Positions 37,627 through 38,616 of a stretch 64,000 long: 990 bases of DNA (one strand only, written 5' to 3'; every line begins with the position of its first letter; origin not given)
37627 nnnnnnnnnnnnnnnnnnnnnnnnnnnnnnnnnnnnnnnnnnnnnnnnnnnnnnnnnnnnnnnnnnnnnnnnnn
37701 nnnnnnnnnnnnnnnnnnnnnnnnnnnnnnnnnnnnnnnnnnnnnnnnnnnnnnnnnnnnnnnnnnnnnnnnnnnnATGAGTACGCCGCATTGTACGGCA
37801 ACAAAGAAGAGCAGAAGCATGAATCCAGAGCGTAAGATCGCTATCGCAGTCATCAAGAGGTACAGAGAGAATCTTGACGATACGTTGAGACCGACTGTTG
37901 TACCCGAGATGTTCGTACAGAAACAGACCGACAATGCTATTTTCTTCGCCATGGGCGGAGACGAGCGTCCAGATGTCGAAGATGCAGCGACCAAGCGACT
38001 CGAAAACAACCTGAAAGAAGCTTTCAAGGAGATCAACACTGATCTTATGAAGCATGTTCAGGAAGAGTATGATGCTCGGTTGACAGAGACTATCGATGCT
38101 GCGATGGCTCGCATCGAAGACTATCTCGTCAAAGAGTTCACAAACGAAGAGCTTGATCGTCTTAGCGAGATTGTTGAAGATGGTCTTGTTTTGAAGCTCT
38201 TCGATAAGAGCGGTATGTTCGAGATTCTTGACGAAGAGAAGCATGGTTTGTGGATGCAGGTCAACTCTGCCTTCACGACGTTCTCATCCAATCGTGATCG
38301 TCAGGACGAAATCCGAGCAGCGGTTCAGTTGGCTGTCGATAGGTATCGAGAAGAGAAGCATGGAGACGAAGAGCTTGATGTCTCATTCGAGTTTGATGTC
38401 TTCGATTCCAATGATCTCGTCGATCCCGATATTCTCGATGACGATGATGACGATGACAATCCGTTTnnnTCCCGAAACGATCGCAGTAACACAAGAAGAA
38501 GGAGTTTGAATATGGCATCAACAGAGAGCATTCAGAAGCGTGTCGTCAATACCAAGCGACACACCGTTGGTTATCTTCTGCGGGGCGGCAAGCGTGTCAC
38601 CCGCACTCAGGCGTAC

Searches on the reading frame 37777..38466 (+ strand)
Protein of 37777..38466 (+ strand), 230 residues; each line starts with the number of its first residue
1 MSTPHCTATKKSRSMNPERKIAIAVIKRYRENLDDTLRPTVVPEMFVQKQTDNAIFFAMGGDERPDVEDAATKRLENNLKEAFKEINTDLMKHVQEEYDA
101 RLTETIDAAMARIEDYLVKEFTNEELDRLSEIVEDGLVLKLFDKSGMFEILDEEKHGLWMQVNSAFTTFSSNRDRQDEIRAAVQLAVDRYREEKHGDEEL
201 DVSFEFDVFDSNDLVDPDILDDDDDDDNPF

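Call 3: search_protein_families(library=pfam, proteins=[window:37777-38466:+], max_evalue=0.1)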
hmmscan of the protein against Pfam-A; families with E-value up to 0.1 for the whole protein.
window:37777-38466:+ (230 aa): 1 family
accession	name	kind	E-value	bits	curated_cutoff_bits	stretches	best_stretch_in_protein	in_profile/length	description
PF05135.19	Phage_connect_1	-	0.024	15.5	21.2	0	96-131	16-54/101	Phage gp6-like head-tail connector protein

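Call 4: search_protein_families(library=phrogs, proteins=[window:37777-38466:+], max_evalue=0.1)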
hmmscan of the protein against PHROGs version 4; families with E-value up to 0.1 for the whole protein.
window:37777-38466:+ (230 aa): 3 families
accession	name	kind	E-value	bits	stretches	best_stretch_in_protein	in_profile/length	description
phrog_12061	-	unknown function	0.065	14.1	0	72-136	37-101/111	-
phrog_3806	-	unknown function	0.07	14.6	0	66-112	112-158/166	-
phrog_132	-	connector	0.097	13.6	0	85-146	15-71/124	head-tail adaptor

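Call 9: search_dna_similar(query=window:37777-38466:+, collection=phages, mode=protein, max_rows=30, max_evalue=0.001)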
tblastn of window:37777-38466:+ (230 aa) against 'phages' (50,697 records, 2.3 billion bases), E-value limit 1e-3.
No match.

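Call 10: find_homologous_proteins(query=window:37777-38466:+)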
Query window:37777-38466:+ (230 aa): 1 proteins with E <= 0.001 among 251 candidates.
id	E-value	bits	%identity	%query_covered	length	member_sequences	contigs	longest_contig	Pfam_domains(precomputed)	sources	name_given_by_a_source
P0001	2.3e-132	458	100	94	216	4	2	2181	-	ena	-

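Call 19: search_solved_structures(query=window:37777-38466:+, max_evalue=10)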
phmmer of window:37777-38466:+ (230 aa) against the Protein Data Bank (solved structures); distinct sequences matched with E-value up to 10: 7.
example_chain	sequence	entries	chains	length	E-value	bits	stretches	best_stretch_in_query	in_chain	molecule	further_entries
21tv_A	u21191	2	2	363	0.19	15.2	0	116-165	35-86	Ozoralizumab (OZR) | anti-TNF-alpha nanobodies, TNF30, derived from Ozoralizumab (OZR)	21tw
8ojz_A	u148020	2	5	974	0.5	13.8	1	66-181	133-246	Phosphoenolpyruvate carboxylase 1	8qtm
8qx1_A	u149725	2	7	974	0.52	13.7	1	66-181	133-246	Phosphoenolpyruvate carboxylase 1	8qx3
8oj9_A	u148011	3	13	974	0.52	13.7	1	66-181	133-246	Phosphoenolpyruvate carboxylase 1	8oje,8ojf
8ojq_A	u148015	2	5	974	0.52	13.7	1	66-181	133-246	Phosphoenolpyruvate carboxylase 1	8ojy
8cj5_A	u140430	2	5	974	0.53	13.7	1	66-181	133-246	Phosphoenolpyruvate carboxylase 1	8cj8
5fdn_A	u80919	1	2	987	0.6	13.5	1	66-181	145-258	Phosphoenolpyruvate carboxylase 3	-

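Call 20: search_protein_representatives(protein=window:37777-38466:+)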
Query: 230 residues. Proteins with E-value up to 0.001 (for the whole library): 16; up to 1e-10: 8; up to 1e-30: 1. The best 16 are listed.
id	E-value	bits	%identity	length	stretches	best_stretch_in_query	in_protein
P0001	7.5e-133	457.7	100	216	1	15-230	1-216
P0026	3.9e-28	115.5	36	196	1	15-195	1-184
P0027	1.2e-26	110.7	35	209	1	15-223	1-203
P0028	2.8e-26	109.4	36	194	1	14-204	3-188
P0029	3.9e-21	92.6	37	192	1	14-198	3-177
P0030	1.5e-20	90.7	32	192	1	15-193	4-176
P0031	9.1e-20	88.1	35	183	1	15-199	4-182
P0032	7.3e-11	59.1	31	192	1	16-184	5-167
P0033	4.0e-10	56.6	25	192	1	16-194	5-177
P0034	2.0e-09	54.3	28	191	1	14-192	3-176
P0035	1.6e-07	48.1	29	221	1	14-221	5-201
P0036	4.0e-07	46.8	32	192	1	15-166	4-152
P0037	1.8e-06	44.7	27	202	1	11-141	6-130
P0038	2.5e-06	44.2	29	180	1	15-158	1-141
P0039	2.3e-05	41.1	28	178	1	14-168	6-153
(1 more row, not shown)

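Call 28: find_homologous_proteins(query=A2, max_evalue=0.001)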
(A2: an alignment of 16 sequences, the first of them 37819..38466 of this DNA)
Query A2 (16 sequences) (216 aa, profile of the alignment): 4 proteins with E <= 0.001 among 2702 candidates.
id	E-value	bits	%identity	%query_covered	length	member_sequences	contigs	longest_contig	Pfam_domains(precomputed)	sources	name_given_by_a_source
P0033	2.1e-63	232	26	79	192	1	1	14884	-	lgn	-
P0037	1.3e-58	216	27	57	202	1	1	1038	-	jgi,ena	jgi:hypothetical protein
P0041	2.3e-56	209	27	81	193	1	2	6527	-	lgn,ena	-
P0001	6.9e-56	207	100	100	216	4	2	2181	-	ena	-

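Call 33: predict_structure(alignment_id=A2)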
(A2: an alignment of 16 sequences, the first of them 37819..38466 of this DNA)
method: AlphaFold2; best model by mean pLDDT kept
length: 216 residues; sequences in the alignment: 16
mean_pLDDT: 80.1   pTM: 0.66
mean pLDDT of the five models: 80.1, 77.8, 76.7, 76.5, 67.8
residues with pLDDT >= 90: 75; 70-90: 96; 50-70: 22; < 50: 23
segments of 3 or more residues with pLDDT < 50: 188-197, 199-202, 210-216
pLDDT, mean of each block of 10 residues (from residue 1): 92 92 81 83 70 74 88 89 93 95 94 92 76 89 92 88 84 80 56 46 50 42
secondary structure, 60 per line:
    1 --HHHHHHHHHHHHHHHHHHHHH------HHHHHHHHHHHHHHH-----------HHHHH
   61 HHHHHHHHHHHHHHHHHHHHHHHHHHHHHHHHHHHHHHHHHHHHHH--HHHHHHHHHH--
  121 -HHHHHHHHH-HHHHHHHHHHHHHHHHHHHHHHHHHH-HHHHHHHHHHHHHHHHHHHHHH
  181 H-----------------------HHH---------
elements in order: H3-23 H30-44 H56-106 H109-118 H122-130 H132-157 H159-181

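Call 35: find_encoding_contigs(protein=P0033, flank=10000, max_places=4)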
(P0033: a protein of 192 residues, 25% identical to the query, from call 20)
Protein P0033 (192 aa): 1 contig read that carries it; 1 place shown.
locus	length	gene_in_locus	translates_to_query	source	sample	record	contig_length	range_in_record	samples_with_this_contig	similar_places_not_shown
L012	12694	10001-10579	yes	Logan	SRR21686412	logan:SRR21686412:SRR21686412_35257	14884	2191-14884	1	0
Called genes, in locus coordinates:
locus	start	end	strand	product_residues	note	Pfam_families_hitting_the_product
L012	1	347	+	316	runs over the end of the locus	PF00534:Glycos_transf_1 (weak), PF13692:Glyco_trans_1_4 (weak)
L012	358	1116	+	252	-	PF00535:Glycos_transf_2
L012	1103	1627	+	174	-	PF13302:Acetyltransf_3, PF00583:Acetyltransf_1 (weak)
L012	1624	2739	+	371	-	PF01041:DegT_DnrJ_EryC1, PF01212:Beta_elim_lyase (weak), PF00266:Aminotran_5 (weak)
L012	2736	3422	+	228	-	-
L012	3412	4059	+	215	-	PF01522:Polysacc_deac_1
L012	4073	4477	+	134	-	PF05523:FdtA (weak), PF14667:Polysacc_synt_C (weak)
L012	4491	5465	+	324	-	PF01073:3Beta_HSD, PF01370:Epimerase, PF02719:Polysacc_synt_2 (weak), PF04321:RmlD_sub_bind, PF16363:GDP_Man_Dehyd, PF07993:NAD_binding_4 (weak)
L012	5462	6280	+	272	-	-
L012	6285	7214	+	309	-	PF01073:3Beta_HSD (faint), PF01370:Epimerase, PF02719:Polysacc_synt_2, PF04321:RmlD_sub_bind, PF16363:GDP_Man_Dehyd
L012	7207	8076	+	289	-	PF03721:UDPG_MGDP_dh_N, PF00984:UDPG_MGDP_dh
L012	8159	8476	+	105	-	-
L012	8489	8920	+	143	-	-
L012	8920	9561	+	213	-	-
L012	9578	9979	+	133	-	-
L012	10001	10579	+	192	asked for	-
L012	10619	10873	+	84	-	-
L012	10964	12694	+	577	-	?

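Call 37: search_protein_families(library=pfam, proteins=[L012:10964-12694:+, L012:10619-10870:+, L012:9578-9976:+, L012:8920-9558:+], max_evalue=0.01)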
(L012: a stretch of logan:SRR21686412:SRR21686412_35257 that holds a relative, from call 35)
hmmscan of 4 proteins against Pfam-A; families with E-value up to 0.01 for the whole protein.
L012:10964-12694:+ (577 aa): 2 families
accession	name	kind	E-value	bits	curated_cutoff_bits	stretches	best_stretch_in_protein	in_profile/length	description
PF01131.25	Topoisom_bac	-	2.2e-111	373.2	35.1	1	133-538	2-410/411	DNA topoisomerase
PF01751.28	Toprim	-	2.4e-18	66.5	23.1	1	5-114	2-92/96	Toprim domain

L012:10619-10870:+ (84 aa): 1 family
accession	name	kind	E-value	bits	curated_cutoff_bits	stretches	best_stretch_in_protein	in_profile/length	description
PF13031.12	DUF3892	-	0.00024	22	22.3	1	7-59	7-59/71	Protein of unknown function (DUF3892)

L012:9578-9976:+ (133 aa): 0 families

L012:8920-9558:+ (213 aa): 0 families

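Call 42: search_protein_families(library=phrogs, alignment_id=A2, max_evalue=0.05)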
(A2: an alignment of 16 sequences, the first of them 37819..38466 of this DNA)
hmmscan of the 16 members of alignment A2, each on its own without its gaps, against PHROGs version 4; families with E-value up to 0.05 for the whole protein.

A. member 1, window:37819-38466:+ (216 aa): 0 families

B. families by the number of members that match (of 16 scanned): 9 families
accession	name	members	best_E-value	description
phrog_21028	-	1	0.0026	-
phrog_12233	-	1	0.0033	RecT-like ssDNA annealing protein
phrog_28325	-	1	0.0033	-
phrog_16822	-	1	0.016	-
phrog_4161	-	1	0.019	-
phrog_7807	-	1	0.027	-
phrog_15240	-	1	0.045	-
phrog_32549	-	1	0.049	-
phrog_35077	-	1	0.049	-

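Call 43: search_protein_families(library=pfam, alignment_id=A2, max_evalue=0.05)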
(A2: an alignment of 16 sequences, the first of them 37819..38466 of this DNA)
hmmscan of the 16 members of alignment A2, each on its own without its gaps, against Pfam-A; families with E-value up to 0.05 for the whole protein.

A. member 1, window:37819-38466:+ (216 aa): 1 family
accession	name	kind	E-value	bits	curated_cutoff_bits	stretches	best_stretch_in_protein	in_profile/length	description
PF05135.19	Phage_connect_1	-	0.021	15.6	21.2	0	82-116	16-53/101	Phage gp6-like head-tail connector protein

B. families by the number of members that match (of 16 scanned): 20 families
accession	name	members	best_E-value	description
PF05184.20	SapB_1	2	0.0023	Saposin-like type B, region 1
PF07455.17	Psu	1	0.0024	Phage polarity suppression protein (Psu)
PF08718.16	GLTP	1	0.0028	Glycolipid transfer protein (GLTP)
PF24643.1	DUF7637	1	0.0043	Domain of unknown function (DUF7637)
PF07305.17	DUF1454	1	0.0046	Protein of unknown function (DUF1454)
PF07697.16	7TMR-HDED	1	0.0082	7TM-HD extracellular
PF18024.7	HTH_50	1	0.0085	Helix-turn-helix domain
PF00874.25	PRD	1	0.01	PRD domain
PF06148.17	COG2_N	1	0.013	COG2 N-terminal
PF18640.6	LepB_N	1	0.014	LepB N-terminal domain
PF10256.14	Erf4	1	0.015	Golgin subfamily A member 7/ERF4 family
PF09957.15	VapB_antitoxin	1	0.018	Bacterial antitoxin of type II TA system, VapB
PF10151.14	TMEM214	1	0.018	TMEM214, C-terminal, caspase 4 activator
PF05135.19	Phage_connect_1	1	0.021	Phage gp6-like head-tail connector protein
PF18247.6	AvrM_N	1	0.026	Flax-rust effector AvrM N-terminal domain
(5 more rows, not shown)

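Call 57: list_cluster_members(proteins=[P0026, P0027, P0028, P0029, P0030, P0031, P0032, P0033, P0037, P0041])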
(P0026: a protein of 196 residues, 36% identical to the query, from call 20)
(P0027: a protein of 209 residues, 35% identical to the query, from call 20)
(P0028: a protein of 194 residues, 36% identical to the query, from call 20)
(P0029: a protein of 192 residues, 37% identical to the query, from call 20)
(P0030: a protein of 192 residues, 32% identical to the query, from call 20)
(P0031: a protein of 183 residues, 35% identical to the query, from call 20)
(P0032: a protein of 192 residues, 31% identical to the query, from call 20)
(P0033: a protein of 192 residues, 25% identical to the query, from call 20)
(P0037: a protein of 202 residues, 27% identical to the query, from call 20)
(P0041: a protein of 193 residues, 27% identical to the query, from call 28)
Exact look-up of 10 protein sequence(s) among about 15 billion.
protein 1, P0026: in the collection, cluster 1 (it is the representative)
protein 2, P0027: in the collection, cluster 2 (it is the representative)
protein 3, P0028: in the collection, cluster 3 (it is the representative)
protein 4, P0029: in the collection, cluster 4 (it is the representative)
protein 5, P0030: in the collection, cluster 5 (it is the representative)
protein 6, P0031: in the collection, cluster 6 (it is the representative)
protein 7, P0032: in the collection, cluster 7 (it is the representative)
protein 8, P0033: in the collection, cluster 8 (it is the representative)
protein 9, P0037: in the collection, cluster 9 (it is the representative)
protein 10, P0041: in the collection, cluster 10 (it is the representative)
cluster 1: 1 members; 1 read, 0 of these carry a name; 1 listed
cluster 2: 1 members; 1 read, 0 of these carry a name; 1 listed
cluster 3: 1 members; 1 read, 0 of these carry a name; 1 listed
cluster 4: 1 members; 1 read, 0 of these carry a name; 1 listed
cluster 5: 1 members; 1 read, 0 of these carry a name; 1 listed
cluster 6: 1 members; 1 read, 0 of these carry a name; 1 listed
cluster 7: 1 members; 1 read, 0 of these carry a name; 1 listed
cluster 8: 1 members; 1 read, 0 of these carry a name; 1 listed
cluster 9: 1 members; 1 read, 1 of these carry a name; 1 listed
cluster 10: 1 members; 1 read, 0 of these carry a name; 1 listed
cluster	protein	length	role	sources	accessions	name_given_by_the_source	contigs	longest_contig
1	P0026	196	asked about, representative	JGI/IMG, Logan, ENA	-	-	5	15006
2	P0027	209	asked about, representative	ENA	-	-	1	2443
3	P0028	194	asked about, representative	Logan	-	-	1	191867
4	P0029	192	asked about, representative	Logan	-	-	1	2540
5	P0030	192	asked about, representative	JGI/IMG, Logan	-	-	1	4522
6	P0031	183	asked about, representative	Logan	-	-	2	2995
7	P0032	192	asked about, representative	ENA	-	-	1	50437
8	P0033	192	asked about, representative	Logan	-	-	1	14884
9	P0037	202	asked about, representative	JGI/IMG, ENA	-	hypothetical protein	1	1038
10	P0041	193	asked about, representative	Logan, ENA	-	-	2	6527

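Call 59: find_encoding_contigs(protein=P0028, flank=10000, max_places=2)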
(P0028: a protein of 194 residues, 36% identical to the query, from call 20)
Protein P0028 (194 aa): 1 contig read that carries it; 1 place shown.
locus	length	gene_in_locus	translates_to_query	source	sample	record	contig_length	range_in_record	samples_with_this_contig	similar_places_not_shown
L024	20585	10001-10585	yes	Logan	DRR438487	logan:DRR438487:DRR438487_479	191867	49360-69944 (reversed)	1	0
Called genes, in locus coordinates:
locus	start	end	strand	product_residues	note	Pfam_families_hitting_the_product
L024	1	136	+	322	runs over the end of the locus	-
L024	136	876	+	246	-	PF00535:Glycos_transf_2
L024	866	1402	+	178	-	PF13302:Acetyltransf_3, PF13420:Acetyltransf_4, PF00583:Acetyltransf_1, PF13673:Acetyltransf_10 (weak), PF13508:Acetyltransf_7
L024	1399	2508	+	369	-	PF01041:DegT_DnrJ_EryC1, PF00266:Aminotran_5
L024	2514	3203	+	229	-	-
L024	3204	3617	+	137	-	PF05523:FdtA (weak), PF14667:Polysacc_synt_C, PF07883:Cupin_2 (faint)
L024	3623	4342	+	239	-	-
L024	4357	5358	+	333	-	PF04321:RmlD_sub_bind, PF01073:3Beta_HSD, PF01370:Epimerase, PF02719:Polysacc_synt_2 (faint), PF16363:GDP_Man_Dehyd, PF07993:NAD_binding_4 (weak)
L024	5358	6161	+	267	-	-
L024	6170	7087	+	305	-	PF01370:Epimerase, PF02719:Polysacc_synt_2, PF04321:RmlD_sub_bind, PF16363:GDP_Man_Dehyd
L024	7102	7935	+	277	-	PF03721:UDPG_MGDP_dh_N, PF00984:UDPG_MGDP_dh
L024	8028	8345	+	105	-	-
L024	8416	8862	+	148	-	-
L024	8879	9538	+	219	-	-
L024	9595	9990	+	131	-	-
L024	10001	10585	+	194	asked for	-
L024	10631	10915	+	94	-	PF13031:DUF3892 (faint)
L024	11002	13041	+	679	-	PF01751:Toprim, PF01131:Topoisom_bac, PF01396:Zn_ribbon_Top1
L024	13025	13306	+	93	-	-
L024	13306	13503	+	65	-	-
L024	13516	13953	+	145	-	PF18894:PhageMetallopep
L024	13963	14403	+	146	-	-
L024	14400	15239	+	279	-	PF21448:DNMK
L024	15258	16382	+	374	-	PF13177:DNA_pol3_delta2, PF00004:AAA (weak), PF22608:DNAX_ATPase_lid (weak), PF12169:DNA_pol3_gamma3 (weak)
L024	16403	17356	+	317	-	-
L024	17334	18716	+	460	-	-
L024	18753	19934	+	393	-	-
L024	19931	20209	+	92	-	-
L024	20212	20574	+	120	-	-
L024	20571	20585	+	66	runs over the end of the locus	PF11211:DUF2997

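Call 75: fold_search(model_id=the predicted structure, library=viral)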
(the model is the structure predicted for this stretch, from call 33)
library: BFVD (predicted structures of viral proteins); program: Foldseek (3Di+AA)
matches with E <= 10: 300; with E <= 0.001: 0
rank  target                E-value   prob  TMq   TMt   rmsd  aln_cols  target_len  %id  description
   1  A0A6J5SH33            3.2e-01  0.25  0.19  0.07  15.1       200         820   14  Uncharacterized protein [uncultured Caudovirales phage]
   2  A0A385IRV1            4.5e-01  0.11  0.15  0.14  23.9       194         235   13  (no name in the UniProt tables at hand)
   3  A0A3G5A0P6            5.4e-01  0.21  0.21  0.22  15.8       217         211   10  Uncharacterized protein [Harvfovirus sp.]
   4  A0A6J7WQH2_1          5.7e-01  0.38  0.26  0.07  14.7       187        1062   18  Large polyvalent protein associated domain-containing protein [uncultured Caudovirales phage]
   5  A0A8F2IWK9            8.3e-01  0.09  0.15  0.16  22.8       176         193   12  Uncharacterized protein [Streptomyces phage TunaTartare]
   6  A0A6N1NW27            8.3e-01  0.07  0.13  0.09  21.3       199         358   10  Putative ORFan [Tupanvirus deep ocean]
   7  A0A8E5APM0            1.0e+00  0.14  0.19  0.09  26.6       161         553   16  Protein ORF20 [Anguillid herpesvirus 1]
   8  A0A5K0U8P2            1.0e+00  0.08  0.15  0.13  28.1       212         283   10  Uncharacterized protein [Yasminevirus sp. GU-2018]
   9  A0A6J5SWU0            1.1e+00  0.15  0.22  0.18  14.4       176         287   14  Phage head morphogenesis domain containing protein [uncultured Caudovirales phage]
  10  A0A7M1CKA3            1.1e+00  0.14  0.18  0.25  12.2       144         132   17  (no name in the UniProt tables at hand)
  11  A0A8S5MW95            1.1e+00  0.08  0.15  0.10  32.5       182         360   12  Hint [Caudovirales sp. ctUL28]
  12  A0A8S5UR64            1.2e+00  0.11  0.15  0.14  25.8       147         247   17  Uncharacterized protein [Podoviridae sp. ctQyH19]
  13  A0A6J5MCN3            1.2e+00  0.05  0.13  0.14  35.7       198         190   15  Internal virion protein [uncultured Caudovirales phage]
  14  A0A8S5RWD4            1.3e+00  0.08  0.16  0.12  22.4       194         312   15  Uncharacterized protein [Siphoviridae sp. ctHip2]
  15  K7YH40                1.3e+00  0.06  0.13  0.14  22.8       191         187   10  Uncharacterized protein [Serratia phage phiMAM1]
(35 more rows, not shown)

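Call 103: find_encoding_contigs(protein=P0032, flank=10000, max_places=2)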
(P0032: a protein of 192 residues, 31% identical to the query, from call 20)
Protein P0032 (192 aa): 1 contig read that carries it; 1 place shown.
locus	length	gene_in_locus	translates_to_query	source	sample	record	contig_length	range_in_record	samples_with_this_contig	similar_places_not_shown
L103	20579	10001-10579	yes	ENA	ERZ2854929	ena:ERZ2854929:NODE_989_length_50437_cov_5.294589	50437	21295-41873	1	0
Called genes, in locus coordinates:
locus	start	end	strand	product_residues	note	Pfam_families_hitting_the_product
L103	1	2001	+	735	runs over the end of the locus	PF01041:DegT_DnrJ_EryC1, PF03161:LAGLIDADG_2, PF01041:DegT_DnrJ_EryC1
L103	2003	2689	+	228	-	-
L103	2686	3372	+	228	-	PF01522:Polysacc_deac_1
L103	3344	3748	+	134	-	PF14667:Polysacc_synt_C (weak)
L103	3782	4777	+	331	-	PF04321:RmlD_sub_bind, PF01073:3Beta_HSD, PF01370:Epimerase, PF02719:Polysacc_synt_2 (faint), PF16363:GDP_Man_Dehyd, PF07993:NAD_binding_4 (weak)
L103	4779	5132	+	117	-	-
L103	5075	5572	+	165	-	-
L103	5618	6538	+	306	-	PF01073:3Beta_HSD (weak), PF01370:Epimerase, PF02719:Polysacc_synt_2, PF04321:RmlD_sub_bind, PF16363:GDP_Man_Dehyd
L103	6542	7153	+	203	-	PF08241:Methyltransf_11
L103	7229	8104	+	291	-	PF03721:UDPG_MGDP_dh_N, PF00984:UDPG_MGDP_dh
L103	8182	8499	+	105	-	-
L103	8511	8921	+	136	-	-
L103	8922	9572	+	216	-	-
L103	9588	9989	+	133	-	-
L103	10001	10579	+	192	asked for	-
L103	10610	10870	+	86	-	-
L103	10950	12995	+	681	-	PF01751:Toprim, PF01131:Topoisom_bac, PF01396:Zn_ribbon_Top1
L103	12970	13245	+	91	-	-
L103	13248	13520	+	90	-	-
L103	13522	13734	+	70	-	-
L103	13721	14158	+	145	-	PF18894:PhageMetallopep (faint)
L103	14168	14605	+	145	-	-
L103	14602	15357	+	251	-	PF21448:DNMK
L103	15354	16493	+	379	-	PF05496:RuvB_N (faint), PF13177:DNA_pol3_delta2, PF00004:AAA (weak), PF22608:DNAX_ATPase_lid (faint)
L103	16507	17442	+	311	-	-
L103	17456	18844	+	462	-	-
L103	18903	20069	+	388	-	-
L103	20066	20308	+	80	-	-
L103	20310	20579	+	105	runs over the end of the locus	-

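Call 106: find_encoding_contigs(protein=window:37819-38466:+, flank=1000, max_places=3)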
Protein window:37819-38466:+ (216 aa): 21 contigs read that carry it; 3 places shown.
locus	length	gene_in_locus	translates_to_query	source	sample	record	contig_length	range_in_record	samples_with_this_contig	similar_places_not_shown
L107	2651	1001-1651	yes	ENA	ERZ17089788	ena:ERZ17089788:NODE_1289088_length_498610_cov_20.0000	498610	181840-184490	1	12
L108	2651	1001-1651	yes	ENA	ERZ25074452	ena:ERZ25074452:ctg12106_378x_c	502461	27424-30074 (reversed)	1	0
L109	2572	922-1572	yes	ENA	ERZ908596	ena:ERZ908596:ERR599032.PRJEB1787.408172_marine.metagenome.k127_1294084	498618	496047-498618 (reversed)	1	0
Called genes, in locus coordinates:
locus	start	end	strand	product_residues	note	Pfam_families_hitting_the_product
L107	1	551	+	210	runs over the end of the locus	-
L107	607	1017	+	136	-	-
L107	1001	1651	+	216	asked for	-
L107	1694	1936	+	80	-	-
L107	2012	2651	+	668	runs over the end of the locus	PF01751:Toprim, PF01131:Topoisom_bac, PF01396:Zn_ribbon_Top1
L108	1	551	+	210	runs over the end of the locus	-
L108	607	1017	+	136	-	-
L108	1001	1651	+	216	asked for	-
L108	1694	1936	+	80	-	-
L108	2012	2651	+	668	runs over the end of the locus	PF01751:Toprim, PF01131:Topoisom_bac, PF01396:Zn_ribbon_Top1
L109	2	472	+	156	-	?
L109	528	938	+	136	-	-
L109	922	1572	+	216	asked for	-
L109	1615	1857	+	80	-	-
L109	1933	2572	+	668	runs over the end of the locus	PF01751:Toprim, PF01131:Topoisom_bac, PF01396:Zn_ribbon_Top1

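Call 107: list_cluster_members(proteins=[P0001, P0002])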
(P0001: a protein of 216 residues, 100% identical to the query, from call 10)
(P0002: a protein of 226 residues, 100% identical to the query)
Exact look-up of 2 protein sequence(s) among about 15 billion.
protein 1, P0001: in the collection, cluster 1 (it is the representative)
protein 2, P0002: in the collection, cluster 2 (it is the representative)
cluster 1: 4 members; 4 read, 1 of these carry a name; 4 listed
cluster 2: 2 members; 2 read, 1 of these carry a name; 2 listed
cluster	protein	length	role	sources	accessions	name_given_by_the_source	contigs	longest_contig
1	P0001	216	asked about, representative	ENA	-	-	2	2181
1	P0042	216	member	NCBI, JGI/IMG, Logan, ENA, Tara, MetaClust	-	strand:+ start:420717 stop:421367 length:651 start_codon:yes stop_codon:yes ... | TARA_128_DCM_0.22-3_scaffold262909_1_gene300918 "" ""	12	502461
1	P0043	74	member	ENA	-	-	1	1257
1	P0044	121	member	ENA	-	-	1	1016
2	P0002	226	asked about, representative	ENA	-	-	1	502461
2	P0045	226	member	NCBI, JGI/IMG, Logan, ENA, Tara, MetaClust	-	strand:+ start:385152 stop:385832 length:681 start_codon:yes stop_codon:yes ... | TARA_128_DCM_0.22-3_scaffold262909_1_gene300870 "" ""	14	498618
